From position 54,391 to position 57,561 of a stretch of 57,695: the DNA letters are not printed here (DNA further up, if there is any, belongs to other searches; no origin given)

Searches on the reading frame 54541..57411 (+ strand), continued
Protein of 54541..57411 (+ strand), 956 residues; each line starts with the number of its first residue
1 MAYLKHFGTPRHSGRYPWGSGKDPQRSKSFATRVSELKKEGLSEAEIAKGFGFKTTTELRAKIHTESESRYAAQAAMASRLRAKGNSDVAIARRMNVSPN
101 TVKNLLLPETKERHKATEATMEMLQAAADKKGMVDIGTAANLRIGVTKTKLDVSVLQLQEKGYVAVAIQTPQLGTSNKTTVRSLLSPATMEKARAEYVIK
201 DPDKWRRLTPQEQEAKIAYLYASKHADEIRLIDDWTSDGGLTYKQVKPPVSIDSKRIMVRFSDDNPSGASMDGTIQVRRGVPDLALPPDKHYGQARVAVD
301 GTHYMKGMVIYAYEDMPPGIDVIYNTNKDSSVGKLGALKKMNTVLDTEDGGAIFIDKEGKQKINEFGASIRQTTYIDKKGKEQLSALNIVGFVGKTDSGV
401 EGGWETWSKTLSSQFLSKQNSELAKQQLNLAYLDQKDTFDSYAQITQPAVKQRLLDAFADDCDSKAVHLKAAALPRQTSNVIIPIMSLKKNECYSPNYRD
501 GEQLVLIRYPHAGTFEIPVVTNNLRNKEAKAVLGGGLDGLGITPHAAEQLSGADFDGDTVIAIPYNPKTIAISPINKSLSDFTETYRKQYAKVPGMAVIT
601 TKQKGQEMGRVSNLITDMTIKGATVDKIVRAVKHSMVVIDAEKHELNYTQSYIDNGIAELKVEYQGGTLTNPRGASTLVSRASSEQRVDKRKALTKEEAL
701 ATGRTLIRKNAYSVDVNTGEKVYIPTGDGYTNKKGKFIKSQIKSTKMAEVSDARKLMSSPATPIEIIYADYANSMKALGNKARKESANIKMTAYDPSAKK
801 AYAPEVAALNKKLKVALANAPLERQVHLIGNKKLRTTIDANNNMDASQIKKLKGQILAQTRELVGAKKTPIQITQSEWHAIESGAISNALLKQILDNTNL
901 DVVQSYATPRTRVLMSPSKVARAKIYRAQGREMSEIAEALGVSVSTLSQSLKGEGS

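Call 37: find_homologous_proteins(query=window:54541-57411:+, max_evalue=0.00001)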
Query window:54541-57411:+ (956 aa): 7986 proteins with E <= 0.00001 among 8000 candidates; the best 120 are listed.
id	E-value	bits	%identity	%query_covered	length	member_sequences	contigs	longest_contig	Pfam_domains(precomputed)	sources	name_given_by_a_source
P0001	0.0e+0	2102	100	100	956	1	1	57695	PF13384.13,PF13936.13,PF02796.22,PF08281.19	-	-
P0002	0.0e+0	1686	79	100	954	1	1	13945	PF13384.13,PF13936.13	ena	-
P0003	0.0e+0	1684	79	100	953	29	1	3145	PF13384.13,PF13936.13,PF02796.22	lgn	-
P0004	0.0e+0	1676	79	100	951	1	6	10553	PF13384.13,PF13936.13,PF02796.22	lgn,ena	-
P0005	0.0e+0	1667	78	100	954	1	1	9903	PF13384.13,PF13936.13,PF02796.22,PF08281.19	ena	-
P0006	0.0e+0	1665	78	100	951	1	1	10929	PF13384.13,PF13936.13,PF02796.22,PF08281.19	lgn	-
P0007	0.0e+0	1663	78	100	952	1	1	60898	PF13384.13,PF13936.13,PF02796.22,PF08281.19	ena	-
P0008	0.0e+0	1662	78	100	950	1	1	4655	PF13384.13,PF13936.13,PF02796.22,PF01381.29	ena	-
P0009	0.0e+0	1657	78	100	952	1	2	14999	PF13384.13,PF13936.13,PF02796.22,PF08281.19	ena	-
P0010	0.0e+0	1655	77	100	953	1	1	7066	PF13384.13,PF13936.13,PF02796.22,PF01381.29,PF08281.19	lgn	-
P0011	0.0e+0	1653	78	100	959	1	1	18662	PF13384.13,PF13936.13,PF02796.22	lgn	-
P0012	0.0e+0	1646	77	100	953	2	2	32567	PF13384.13,PF13936.13,PF02796.22,PF01381.29,PF08281.19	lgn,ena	-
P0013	0.0e+0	1643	77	100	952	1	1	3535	PF13384.13,PF13936.13,PF02796.22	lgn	-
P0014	0.0e+0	1638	77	100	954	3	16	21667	PF13384.13,PF13936.13,PF02796.22,PF00196.26,PF08281.19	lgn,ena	-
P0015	0.0e+0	1637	77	100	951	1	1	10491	PF13384.13,PF13936.13,PF02796.22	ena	-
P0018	0.0e+0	1617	76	100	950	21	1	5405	PF13384.13,PF13936.13,PF02796.22,PF08281.19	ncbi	-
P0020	0.0e+0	1610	76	100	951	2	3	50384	PF13384.13,PF13936.13,PF02796.22,PF08281.19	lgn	-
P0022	0.0e+0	1597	75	100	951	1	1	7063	PF13384.13,PF13936.13,PF02796.22,PF01381.29,PF08281.19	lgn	-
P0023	0.0e+0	1594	76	100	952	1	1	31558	PF13384.13,PF13936.13,PF02796.22,PF01381.29,PF08281.19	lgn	-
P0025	0.0e+0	1588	75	100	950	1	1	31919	PF13384.13,PF13936.13,PF13518.13,PF02796.22,PF01381.29,PF08281.19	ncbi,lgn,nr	ncbi:MAG: helix-turn-helix domain-containing protein [Alphaproteobacteria bacterium]|nr:helix-turn-h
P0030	0.0e+0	1561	73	100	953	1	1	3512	PF13384.13,PF13936.13,PF02796.22,PF01381.29,PF08281.19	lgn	-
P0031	0.0e+0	1556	73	100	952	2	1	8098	PF13384.13,PF13936.13,PF02796.22,PF01381.29,PF08281.19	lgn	-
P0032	0.0e+0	1553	73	100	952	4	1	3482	PF13384.13,PF13936.13,PF01381.29,PF08281.19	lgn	-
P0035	0.0e+0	1546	73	100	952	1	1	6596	PF13384.13,PF13936.13,PF01381.29,PF08281.19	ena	-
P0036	0.0e+0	1541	73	100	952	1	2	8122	PF13384.13,PF13936.13,PF02796.22,PF01381.29,PF08281.19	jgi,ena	-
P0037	0.0e+0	1533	73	100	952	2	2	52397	PF13384.13,PF13936.13,PF02796.22,PF01381.29,PF08281.19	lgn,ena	-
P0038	0.0e+0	1531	72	100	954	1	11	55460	PF13384.13,PF13936.13,PF02796.22,PF01381.29,PF08281.19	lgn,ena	-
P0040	0.0e+0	1522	72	100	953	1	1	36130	PF13384.13,PF13936.13,PF01381.29,PF08281.19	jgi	jgi:DNA-binding CsgD family transcriptional regulator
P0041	0.0e+0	1520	72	100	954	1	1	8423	PF13384.13,PF13936.13,PF02796.22,PF01381.29,PF08281.19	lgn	-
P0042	0.0e+0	1518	71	100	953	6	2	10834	PF13384.13,PF13936.13,PF13518.13,PF02796.22,PF01381.29,PF08281.19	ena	-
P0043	0.0e+0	1518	72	100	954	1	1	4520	PF13384.13,PF13936.13,PF02796.22,PF01381.29,PF08281.19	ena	-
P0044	0.0e+0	1517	71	100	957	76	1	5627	PF13384.13,PF13936.13,PF01381.29,PF04545.23,PF08281.19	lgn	-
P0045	0.0e+0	1513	72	100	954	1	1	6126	PF13384.13,PF13936.13,PF02796.22,PF01381.29,PF08281.19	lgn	-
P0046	0.0e+0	1506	71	100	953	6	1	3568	PF13384.13,PF13936.13,PF02796.22,PF01381.29,PF08281.19,PF13693.13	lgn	-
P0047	0.0e+0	1504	72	100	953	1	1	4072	PF13384.13,PF13936.13,PF01381.29,PF08281.19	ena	-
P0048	0.0e+0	1504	71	100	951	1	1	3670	PF13384.13,PF13936.13,PF01381.29,PF08281.19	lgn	-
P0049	0.0e+0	1502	71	100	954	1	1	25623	PF13384.13,PF13936.13,PF02796.22,PF01381.29,PF08281.19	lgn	-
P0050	0.0e+0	1501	71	100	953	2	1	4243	PF13384.13,PF13936.13,PF02796.22,PF01381.29,PF08281.19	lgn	-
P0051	0.0e+0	1501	71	100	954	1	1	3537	PF13384.13,PF13936.13,PF01381.29,PF08281.19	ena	-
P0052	0.0e+0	1499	71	100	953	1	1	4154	PF13384.13,PF13936.13,PF01381.29,PF08281.19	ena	-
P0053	0.0e+0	1498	70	100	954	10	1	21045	PF13384.13,PF13936.13,PF01381.29,PF04545.23,PF08281.19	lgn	-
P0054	0.0e+0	1498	71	100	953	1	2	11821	PF13384.13,PF13936.13,PF01381.29,PF08281.19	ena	-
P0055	0.0e+0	1497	71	100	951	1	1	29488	PF13412.13,PF13384.13,PF13936.13,PF02796.22,PF01381.29,PF08281.19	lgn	-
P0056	0.0e+0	1497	71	100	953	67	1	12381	PF13384.13,PF13936.13,PF01381.29,PF08281.19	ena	-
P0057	0.0e+0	1497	71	100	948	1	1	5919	PF13384.13,PF13936.13,PF01381.29,PF08281.19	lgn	-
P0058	0.0e+0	1497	70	99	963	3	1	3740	PF13384.13,PF13936.13,PF02796.22,PF01381.29,PF08281.19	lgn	-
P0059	0.0e+0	1494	70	100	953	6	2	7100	PF13384.13,PF13936.13,PF01381.29,PF08281.19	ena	-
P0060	0.0e+0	1493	70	100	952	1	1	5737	PF13384.13,PF13936.13,PF02796.22,PF01381.29,PF08281.19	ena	-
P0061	0.0e+0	1491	71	100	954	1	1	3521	PF13384.13,PF13936.13,PF02796.22,PF01381.29,PF08281.19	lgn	-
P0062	0.0e+0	1490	70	100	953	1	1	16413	PF13384.13,PF13936.13,PF13518.13,PF02796.22,PF01381.29,PF08281.19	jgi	jgi:DNA-binding CsgD family transcriptional regulator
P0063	0.0e+0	1488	70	100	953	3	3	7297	PF13384.13,PF13936.13,PF02796.22,PF01381.29,PF08281.19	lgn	-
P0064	0.0e+0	1487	70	100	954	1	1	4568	PF13384.13,PF13936.13,PF02796.22,PF00196.26,PF01381.29,PF08281.19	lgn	-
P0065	0.0e+0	1486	71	100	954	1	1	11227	PF13384.13,PF13936.13,PF02796.22,PF01381.29,PF08281.19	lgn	-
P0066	0.0e+0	1483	70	100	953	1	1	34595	PF13412.13,PF13384.13,PF13936.13,PF13518.13,PF02796.22,PF01381.29,PF08281.19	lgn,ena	-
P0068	0.0e+0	1477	71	100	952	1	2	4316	PF13384.13,PF13936.13,PF02796.22,PF01381.29,PF08281.19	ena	-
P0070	0.0e+0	1476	70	100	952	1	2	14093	PF13384.13,PF13936.13,PF01381.29,PF08281.19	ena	-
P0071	0.0e+0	1476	70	100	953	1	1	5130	PF13384.13,PF13936.13,PF01381.29,PF08281.19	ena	-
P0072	0.0e+0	1475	70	100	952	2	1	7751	PF13384.13,PF13936.13,PF02796.22,PF01381.29,PF08281.19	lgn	-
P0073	0.0e+0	1468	69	100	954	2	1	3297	PF13384.13,PF13936.13,PF02796.22,PF01381.29,PF08281.19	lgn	-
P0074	0.0e+0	1467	70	99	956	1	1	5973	PF13384.13,PF13936.13,PF02796.22,PF01381.29,PF08281.19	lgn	-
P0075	0.0e+0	1467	69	100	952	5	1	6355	PF13384.13,PF13936.13,PF13518.13,PF02796.22,PF01381.29,PF08281.19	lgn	-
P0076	0.0e+0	1466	69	100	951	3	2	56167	PF13412.13,PF13384.13,PF13936.13,PF01381.29,PF04545.23,PF08281.19,PF13560.13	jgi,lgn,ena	-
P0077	0.0e+0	1464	69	100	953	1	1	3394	PF13384.13,PF13936.13,PF01381.29,PF08281.19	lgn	-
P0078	0.0e+0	1462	69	100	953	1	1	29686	PF13384.13,PF13936.13,PF01381.29,PF08281.19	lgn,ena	-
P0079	0.0e+0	1461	70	100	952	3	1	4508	PF13384.13,PF13936.13,PF01381.29,PF08281.19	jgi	-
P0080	0.0e+0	1460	69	100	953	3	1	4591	PF13384.13,PF13936.13,PF02796.22,PF01381.29,PF08281.19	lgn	-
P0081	0.0e+0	1460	69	100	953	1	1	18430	PF13384.13,PF13936.13,PF01381.29,PF08281.19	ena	-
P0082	0.0e+0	1460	71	100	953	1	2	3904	PF13384.13,PF01381.29,PF08281.19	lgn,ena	-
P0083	0.0e+0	1458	69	100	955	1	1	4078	PF13412.13,PF13384.13,PF13936.13,PF02796.22,PF01381.29,PF08281.19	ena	-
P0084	0.0e+0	1457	69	100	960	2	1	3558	PF13384.13,PF13936.13,PF13518.13,PF02796.22,PF01381.29,PF08281.19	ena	-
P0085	0.0e+0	1456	69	100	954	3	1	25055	PF13384.13,PF13936.13,PF00196.26,PF01381.29,PF08281.19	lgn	-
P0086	0.0e+0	1453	69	100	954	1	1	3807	PF13384.13,PF13936.13,PF01381.29,PF04545.23,PF08281.19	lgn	-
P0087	0.0e+0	1449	69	100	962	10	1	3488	PF13412.13,PF13384.13,PF13936.13,PF13518.13,PF02796.22,PF01381.29,PF13542.13,PF08281.19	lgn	-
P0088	0.0e+0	1446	69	100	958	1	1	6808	PF13384.13,PF13936.13,PF02796.22,PF00196.26,PF01381.29,PF08281.19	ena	-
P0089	0.0e+0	1445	69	100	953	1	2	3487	PF13384.13,PF13936.13,PF01381.29,PF08281.19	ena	-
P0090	0.0e+0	1442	70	100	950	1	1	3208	PF13384.13,PF13936.13,PF02796.22,PF01381.29,PF08281.19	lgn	-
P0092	0.0e+0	1430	69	99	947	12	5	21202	PF13384.13,PF13936.13,PF02796.22,PF01381.29,PF08281.19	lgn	-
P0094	0.0e+0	1415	67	100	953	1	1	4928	PF13384.13,PF13936.13,PF02796.22,PF01381.29,PF08281.19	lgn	-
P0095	0.0e+0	1414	68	100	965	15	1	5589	PF13384.13,PF13936.13,PF13518.13,PF02796.22,PF01381.29,PF13542.13,PF08281.19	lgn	-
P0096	0.0e+0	1386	67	99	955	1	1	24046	PF13384.13,PF13936.13,PF02796.22,PF01381.29,PF08281.19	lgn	-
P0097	0.0e+0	1368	66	100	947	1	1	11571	PF13412.13,PF13384.13,PF13936.13,PF13518.13,PF00196.26,PF01381.29,PF04545.23,PF08281.19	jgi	-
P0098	0.0e+0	1349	64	100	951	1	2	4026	PF13384.13,PF13936.13,PF01381.29,PF04545.23,PF09339.17,PF08281.19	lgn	-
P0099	0.0e+0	1344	64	100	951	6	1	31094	PF13384.13,PF13936.13,PF00196.26,PF01381.29,PF04545.23,PF09339.17,PF08281.19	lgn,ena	-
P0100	0.0e+0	1317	64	100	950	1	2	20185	PF13384.13,PF13936.13,PF01381.29,PF04545.23,PF08281.19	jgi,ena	-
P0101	0.0e+0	1315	64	100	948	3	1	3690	PF13384.13,PF13936.13,PF01381.29,PF04545.23,PF09339.17,PF08281.19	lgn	-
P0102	0.0e+0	1301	64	100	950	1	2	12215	PF13412.13,PF13384.13,PF13936.13,PF04545.23,PF08281.19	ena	-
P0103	0.0e+0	1297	64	100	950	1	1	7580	PF13384.13,PF13936.13,PF04545.23,PF08281.19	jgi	-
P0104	0.0e+0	1240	61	100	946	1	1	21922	PF21694.3,PF13384.13,PF13936.13,PF02796.22,PF01381.29,PF08281.19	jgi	-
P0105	0.0e+0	1070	56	100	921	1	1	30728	PF13412.13,PF13384.13,PF13936.13,PF13518.13,PF02796.22,PF01381.29,PF04545.23,PF04218.20,PF08281.19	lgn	-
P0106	0.0e+0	1043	54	100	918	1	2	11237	PF13412.13,PF13384.13,PF13936.13,PF13518.13,PF08281.19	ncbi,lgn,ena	-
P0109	1.7e-287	975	53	100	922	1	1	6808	PF13412.13,PF13384.13,PF13936.13,PF02796.22,PF00196.26,PF04545.23,PF09339.17,PF08281.19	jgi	-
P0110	4.4e-285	967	52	100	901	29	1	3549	PF13412.13,PF13384.13,PF13936.13,PF13518.13,PF02796.22,PF01381.29,PF04545.23,PF08281.19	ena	-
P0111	9.9e-285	965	52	100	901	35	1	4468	PF13412.13,PF13384.13,PF13936.13,PF02796.22,PF01381.29,PF04545.23,PF08281.19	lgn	-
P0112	4.7e-284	963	52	100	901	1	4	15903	PF13412.13,PF13384.13,PF13936.13,PF02796.22,PF01381.29,PF04545.23,PF08281.19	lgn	-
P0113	1.1e-283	962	52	100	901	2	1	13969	PF13412.13,PF13384.13,PF13936.13,PF13518.13,PF02796.22,PF01381.29,PF04545.23,PF08281.19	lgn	-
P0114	3.0e-283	960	52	100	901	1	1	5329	PF13412.13,PF13384.13,PF13936.13,PF13551.13,PF13518.13,PF02796.22,PF01381.29,PF04545.23,PF08281.19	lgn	-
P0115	5.7e-282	956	51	100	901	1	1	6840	PF13412.13,PF13384.13,PF13936.13,PF01381.29,PF04545.23,PF08281.19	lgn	-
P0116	1.7e-281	955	51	99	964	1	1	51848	PF13412.13,PF13384.13,PF13936.13,PF13518.13,PF04545.23,PF08281.19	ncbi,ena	-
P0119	5.1e-274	930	51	99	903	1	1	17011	PF13412.13,PF13384.13,PF01381.29,PF04545.23,PF08281.19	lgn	-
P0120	1.4e-271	922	51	100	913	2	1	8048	PF13384.13,PF13936.13,PF08281.19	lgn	-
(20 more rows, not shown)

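Call 57: search_solved_structures(query=A2, max_evalue=10, show_alignments=2)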
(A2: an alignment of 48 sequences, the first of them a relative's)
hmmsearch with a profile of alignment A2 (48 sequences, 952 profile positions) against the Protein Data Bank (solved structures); distinct sequences matched with E-value up to 10: 8.
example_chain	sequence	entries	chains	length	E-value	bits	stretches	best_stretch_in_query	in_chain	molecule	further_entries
8vd6_A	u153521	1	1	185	1.1e-05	27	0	920-946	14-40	CAP REPEAT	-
8df7_A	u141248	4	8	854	0.0002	22.8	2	30-107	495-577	Topoisomerase V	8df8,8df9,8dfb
5hm5_A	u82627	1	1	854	0.0011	20.3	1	30-107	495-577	Topoisomerase V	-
1a04_A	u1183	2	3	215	0.24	12.6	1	44-112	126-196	NITRATE/NITRITE RESPONSE REGULATOR PROTEIN NARL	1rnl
1je8_A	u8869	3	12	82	0.31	12.2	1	75-113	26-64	Nitrate/Nitrite Response Regulator Protein NARL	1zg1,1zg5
8u3b_G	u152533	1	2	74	0.33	12.2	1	77-113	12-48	Nitrate/nitrite response regulator protein NarL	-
4gfj_A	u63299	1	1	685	0.35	12.1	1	30-107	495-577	Topoisomerase V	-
7x1k_A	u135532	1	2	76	0.46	11.7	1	77-124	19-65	Chemotaxis protein CheY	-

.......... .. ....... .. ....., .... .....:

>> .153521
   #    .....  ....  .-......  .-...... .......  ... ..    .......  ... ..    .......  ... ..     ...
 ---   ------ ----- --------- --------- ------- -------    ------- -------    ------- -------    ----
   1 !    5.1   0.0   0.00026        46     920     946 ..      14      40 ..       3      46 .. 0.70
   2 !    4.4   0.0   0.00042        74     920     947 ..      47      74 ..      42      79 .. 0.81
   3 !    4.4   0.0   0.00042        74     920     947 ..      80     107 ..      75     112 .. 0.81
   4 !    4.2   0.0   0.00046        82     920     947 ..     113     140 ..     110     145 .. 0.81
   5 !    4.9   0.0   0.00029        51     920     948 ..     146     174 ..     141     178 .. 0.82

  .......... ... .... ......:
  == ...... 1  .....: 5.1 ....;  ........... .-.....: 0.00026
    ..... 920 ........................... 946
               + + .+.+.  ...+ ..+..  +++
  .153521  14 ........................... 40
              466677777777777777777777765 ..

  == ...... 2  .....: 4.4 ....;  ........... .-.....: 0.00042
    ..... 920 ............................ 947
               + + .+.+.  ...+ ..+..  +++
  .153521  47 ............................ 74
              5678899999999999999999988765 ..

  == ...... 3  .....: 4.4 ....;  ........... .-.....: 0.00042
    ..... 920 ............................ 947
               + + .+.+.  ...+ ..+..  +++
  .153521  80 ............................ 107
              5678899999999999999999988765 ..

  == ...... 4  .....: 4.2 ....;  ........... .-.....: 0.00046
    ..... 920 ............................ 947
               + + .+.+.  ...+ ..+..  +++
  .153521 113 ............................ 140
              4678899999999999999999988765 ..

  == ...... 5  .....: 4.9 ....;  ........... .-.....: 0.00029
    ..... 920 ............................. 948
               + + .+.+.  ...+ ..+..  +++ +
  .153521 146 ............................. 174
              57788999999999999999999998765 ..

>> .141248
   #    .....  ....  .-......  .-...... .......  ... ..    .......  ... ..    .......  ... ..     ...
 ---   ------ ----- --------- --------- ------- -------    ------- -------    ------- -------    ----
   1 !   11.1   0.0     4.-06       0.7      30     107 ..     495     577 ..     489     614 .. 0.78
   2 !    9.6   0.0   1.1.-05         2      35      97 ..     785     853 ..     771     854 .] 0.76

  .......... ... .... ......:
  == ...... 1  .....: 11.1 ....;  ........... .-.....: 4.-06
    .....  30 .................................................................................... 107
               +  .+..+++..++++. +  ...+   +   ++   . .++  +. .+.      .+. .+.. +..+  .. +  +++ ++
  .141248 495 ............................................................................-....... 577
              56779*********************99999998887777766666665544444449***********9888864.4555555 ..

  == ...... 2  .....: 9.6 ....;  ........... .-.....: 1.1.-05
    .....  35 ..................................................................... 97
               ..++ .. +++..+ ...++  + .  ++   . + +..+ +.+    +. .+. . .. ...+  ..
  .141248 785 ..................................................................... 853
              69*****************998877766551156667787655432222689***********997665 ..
